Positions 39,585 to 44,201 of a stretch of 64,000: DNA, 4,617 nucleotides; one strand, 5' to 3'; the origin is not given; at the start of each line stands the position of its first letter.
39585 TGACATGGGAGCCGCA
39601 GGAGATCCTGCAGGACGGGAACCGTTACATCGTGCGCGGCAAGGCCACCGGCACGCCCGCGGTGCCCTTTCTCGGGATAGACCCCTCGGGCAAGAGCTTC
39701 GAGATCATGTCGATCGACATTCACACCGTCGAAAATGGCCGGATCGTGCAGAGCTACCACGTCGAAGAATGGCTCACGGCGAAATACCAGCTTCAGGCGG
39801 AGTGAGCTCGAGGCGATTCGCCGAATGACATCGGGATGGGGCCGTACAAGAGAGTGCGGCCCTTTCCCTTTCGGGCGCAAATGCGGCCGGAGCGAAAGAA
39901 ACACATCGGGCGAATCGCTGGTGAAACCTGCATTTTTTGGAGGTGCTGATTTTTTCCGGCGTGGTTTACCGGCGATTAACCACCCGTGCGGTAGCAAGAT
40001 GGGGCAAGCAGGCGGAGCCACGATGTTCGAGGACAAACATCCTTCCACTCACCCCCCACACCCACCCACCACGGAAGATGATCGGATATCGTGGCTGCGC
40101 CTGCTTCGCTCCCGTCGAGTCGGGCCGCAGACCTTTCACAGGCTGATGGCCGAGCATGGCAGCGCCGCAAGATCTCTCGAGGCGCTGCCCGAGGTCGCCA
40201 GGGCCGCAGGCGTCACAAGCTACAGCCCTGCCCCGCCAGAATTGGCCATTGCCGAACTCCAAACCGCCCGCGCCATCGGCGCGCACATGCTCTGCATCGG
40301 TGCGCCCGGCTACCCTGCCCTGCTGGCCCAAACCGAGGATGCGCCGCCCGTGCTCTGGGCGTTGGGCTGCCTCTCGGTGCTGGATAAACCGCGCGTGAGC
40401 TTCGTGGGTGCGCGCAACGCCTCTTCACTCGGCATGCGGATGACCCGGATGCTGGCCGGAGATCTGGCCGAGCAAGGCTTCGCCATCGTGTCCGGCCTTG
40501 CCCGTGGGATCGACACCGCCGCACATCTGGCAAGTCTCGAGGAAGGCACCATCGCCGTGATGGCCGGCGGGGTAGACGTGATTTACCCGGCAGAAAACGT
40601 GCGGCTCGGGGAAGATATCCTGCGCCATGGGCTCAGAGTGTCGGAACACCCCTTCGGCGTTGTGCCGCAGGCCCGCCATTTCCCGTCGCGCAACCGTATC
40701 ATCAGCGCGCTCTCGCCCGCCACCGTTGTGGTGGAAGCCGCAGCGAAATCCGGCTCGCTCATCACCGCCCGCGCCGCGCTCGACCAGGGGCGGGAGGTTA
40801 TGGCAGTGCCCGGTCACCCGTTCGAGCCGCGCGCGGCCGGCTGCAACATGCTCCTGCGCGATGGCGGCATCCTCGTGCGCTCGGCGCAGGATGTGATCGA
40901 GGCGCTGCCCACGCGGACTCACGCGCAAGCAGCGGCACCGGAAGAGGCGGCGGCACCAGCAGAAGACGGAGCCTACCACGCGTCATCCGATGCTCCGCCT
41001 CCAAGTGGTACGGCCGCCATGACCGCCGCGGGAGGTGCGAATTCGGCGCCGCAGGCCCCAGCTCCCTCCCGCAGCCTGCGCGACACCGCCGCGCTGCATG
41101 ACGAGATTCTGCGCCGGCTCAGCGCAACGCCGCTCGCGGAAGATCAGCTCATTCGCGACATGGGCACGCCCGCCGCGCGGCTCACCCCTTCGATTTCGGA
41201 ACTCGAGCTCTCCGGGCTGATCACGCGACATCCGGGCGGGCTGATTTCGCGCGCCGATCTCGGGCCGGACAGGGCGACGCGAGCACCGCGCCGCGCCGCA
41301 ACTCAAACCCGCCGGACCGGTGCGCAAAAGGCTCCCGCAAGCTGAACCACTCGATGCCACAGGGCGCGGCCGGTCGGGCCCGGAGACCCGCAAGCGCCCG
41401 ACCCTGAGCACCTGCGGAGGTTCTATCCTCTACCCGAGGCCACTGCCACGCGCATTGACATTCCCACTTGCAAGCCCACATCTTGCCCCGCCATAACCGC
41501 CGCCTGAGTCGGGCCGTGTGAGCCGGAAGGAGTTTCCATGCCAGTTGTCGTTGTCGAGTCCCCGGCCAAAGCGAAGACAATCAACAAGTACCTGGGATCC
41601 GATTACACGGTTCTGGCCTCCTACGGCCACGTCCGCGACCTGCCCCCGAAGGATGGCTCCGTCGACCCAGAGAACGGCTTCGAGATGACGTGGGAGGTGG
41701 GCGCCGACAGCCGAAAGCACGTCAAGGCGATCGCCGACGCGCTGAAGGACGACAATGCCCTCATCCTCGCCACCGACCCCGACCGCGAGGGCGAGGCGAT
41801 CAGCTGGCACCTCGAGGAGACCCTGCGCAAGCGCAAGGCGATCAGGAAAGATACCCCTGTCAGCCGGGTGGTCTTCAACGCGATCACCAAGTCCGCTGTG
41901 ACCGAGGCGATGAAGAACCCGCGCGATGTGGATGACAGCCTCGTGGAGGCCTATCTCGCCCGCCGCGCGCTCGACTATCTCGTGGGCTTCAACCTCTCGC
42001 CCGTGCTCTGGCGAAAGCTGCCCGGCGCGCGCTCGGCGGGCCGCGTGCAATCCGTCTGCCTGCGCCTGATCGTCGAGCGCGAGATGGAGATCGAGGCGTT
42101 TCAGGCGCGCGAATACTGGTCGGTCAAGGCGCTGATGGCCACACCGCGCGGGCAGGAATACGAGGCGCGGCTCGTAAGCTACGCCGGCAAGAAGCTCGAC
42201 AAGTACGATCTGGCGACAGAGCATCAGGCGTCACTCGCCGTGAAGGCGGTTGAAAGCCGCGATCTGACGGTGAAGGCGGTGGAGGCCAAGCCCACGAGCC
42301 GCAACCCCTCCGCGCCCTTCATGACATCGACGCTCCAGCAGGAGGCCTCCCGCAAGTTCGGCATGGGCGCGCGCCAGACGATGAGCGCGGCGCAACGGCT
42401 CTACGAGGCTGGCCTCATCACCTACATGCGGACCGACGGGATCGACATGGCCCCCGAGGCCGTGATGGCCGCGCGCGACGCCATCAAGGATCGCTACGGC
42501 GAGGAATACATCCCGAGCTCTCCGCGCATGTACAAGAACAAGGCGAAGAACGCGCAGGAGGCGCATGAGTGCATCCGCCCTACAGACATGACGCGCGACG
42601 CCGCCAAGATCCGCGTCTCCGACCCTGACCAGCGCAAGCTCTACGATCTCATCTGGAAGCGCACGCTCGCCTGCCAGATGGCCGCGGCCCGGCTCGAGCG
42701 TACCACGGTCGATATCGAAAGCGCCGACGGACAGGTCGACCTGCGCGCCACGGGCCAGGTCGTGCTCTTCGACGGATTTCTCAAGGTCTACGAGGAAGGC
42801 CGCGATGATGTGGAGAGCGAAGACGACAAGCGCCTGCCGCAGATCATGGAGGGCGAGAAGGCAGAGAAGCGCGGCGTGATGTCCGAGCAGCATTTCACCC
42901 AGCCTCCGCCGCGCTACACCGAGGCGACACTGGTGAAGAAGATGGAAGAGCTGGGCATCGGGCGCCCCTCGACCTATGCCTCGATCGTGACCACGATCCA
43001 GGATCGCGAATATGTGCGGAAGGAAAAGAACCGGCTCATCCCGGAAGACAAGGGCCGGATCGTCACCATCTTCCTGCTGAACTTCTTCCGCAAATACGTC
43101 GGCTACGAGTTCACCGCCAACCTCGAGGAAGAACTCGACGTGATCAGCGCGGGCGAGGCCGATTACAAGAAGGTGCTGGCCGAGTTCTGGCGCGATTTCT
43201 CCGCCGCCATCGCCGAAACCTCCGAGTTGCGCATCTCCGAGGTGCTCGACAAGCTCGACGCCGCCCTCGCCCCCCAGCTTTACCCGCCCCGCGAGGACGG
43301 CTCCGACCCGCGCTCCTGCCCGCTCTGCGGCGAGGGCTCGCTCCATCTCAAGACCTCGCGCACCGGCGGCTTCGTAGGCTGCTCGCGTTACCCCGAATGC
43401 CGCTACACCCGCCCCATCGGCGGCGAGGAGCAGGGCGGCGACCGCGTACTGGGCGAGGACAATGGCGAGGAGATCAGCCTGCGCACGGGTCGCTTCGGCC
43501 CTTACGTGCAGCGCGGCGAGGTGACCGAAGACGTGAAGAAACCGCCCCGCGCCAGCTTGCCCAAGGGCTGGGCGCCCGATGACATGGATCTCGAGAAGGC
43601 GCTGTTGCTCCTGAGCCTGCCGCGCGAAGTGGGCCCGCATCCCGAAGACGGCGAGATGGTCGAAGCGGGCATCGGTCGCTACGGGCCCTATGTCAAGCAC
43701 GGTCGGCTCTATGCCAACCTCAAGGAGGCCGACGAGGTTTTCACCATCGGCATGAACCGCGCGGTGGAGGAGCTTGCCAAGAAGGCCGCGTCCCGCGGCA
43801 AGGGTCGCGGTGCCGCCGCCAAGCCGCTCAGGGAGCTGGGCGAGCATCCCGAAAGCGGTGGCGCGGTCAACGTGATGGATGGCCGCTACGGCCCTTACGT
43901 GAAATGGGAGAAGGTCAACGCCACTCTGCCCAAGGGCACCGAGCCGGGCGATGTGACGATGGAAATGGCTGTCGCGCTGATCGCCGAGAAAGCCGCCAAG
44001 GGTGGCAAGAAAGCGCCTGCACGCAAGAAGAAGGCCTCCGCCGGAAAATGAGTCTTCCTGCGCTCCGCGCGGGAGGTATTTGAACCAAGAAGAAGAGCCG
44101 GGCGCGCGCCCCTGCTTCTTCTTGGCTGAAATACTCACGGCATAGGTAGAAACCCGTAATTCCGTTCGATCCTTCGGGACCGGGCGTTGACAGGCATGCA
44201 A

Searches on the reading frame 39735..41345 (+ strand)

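Call 40: search_protein_families(library=pfam, proteins=[window:39735-41345:+], max_evalue=0.001)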
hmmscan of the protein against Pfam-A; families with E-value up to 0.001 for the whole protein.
window:39735-41345:+ (536 aa): 3 families
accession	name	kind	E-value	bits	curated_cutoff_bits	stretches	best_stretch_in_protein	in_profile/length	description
PF02481.21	DNA_processg_A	-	3.9e-68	229.2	29.6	1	180-379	4-208/212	DNA recombination-mediator protein A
PF21102.3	DprA_N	-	1.3e-25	89.3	22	1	114-176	1-63/64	DprA-like N-terminal HHH domain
PF17782.7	DprA_WH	-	4.1e-15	56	22.9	1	442-502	1-61/61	DprA winged helix domain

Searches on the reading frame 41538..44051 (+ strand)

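Call 40: search_protein_families(library=pfam, proteins=[window:41538-44051:+], max_evalue=0.001)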
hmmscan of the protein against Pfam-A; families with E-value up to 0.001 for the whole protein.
window:41538-44051:+ (837 aa): 4 families
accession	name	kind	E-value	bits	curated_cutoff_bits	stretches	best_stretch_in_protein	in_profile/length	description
PF01131.25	Topoisom_bac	-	4.7e-127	424.8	35.1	1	131-547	2-410/411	DNA topoisomerase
PF13368.11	Toprim_C_rpt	-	5.6e-59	196.3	22.3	3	770-825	1-56/57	Topoisomerase C-terminal repeat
PF01751.28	Toprim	-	1.1e-18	67.6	23.1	1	3-115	2-95/96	Toprim domain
PF01396.24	Zn_ribbon_Top1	-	3e-14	53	32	1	592-627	2-36/39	Topoisomerase DNA binding C4 zinc finger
